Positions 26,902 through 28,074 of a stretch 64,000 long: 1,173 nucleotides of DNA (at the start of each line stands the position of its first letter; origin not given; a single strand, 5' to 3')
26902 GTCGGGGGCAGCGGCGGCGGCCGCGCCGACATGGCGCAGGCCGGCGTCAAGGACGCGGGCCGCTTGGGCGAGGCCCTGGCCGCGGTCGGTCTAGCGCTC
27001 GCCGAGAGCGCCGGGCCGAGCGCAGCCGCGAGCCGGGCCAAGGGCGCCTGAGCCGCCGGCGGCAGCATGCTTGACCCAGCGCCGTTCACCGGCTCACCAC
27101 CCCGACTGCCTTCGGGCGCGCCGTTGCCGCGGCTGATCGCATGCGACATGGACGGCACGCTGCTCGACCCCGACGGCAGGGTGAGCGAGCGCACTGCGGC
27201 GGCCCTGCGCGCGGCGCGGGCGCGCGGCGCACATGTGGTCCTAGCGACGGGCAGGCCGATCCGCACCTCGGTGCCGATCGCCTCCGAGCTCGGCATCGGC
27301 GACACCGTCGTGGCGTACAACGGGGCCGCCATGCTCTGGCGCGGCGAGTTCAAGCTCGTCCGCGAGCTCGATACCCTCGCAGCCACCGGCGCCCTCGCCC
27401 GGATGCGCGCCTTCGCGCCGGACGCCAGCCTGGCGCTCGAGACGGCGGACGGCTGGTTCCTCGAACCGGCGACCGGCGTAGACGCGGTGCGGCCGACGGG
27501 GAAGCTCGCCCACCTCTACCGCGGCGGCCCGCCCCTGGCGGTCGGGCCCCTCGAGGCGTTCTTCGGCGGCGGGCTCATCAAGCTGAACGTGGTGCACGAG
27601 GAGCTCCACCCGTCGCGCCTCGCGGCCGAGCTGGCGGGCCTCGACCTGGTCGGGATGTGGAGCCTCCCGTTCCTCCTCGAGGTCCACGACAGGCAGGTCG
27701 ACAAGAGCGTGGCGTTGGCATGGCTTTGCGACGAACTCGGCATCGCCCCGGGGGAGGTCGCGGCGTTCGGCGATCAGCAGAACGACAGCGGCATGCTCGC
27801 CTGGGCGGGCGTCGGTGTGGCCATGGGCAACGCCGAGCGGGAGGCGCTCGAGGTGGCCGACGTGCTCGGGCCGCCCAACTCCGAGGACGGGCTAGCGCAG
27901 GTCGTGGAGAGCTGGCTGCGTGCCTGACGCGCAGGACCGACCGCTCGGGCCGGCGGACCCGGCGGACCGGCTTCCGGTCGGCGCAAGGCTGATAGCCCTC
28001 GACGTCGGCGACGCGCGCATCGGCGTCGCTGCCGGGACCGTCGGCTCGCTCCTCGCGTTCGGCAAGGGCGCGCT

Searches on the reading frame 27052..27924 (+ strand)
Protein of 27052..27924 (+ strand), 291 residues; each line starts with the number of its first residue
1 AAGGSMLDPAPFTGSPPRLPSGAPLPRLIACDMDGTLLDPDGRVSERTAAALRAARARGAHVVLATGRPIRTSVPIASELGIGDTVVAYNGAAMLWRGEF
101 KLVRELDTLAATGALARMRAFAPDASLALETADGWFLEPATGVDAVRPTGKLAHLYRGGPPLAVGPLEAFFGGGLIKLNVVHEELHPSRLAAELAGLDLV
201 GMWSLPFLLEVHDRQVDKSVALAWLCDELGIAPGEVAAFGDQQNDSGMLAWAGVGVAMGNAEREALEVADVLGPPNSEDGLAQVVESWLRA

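Call 76: search_protein_families(library=ncbifam, proteins=[window:27052-27924:+], max_evalue=1e-10)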
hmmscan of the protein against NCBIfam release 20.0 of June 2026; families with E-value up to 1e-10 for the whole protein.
window:27052-27924:+ (291 aa): 10 families
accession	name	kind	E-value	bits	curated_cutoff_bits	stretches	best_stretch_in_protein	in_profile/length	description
TIGR00099.1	Cof-subfamily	subfamily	1.6e-41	142.6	137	1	28-284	1-255/256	Cof-type HAD-IIB family hydrolase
NF007806.0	PRK10513.1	equivalog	2.6e-37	128.7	273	2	202-289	181-268/270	sugar-phosphatase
NF002245.0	PRK01158.1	equivalog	2e-27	96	198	1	206-287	146-227/233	phosphoglycolate phosphatase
TIGR01487.1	Pglycolate_arch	equivalog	1.1e-23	84.2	122.75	0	207-283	137-213/215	phosphoglycolate phosphatase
NF011705.0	PRK15126.1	equivalog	1.8e-21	76.7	336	0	27-138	3-113/272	HMP-PP phosphatase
TIGR01482.1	SPP-subfamily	subfamily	1.9e-21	76.7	107.15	1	209-280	141-212/225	sucrose-phosphate phosphatase subfamily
NF007821.0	PRK10530.1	equivalog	6.4e-20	71.5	274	0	199-288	181-270/272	pyridoxal phosphatase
TIGR01484.1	HAD-SF-IIB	subfamily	7.5e-20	71.9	41.8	1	28-100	1-74/221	HAD-IIB family hydrolase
NF045966.1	YcsE_rel_Pase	equivalog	3.3e-19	69.4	220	1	211-281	185-255/265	YcsE-related riboflavin metabolism phosphatase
NF008213.0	PRK10976.1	equivalog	2.2e-18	66.8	386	0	27-138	3-114/266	sugar/pyridoxal phosphate phosphatase YigL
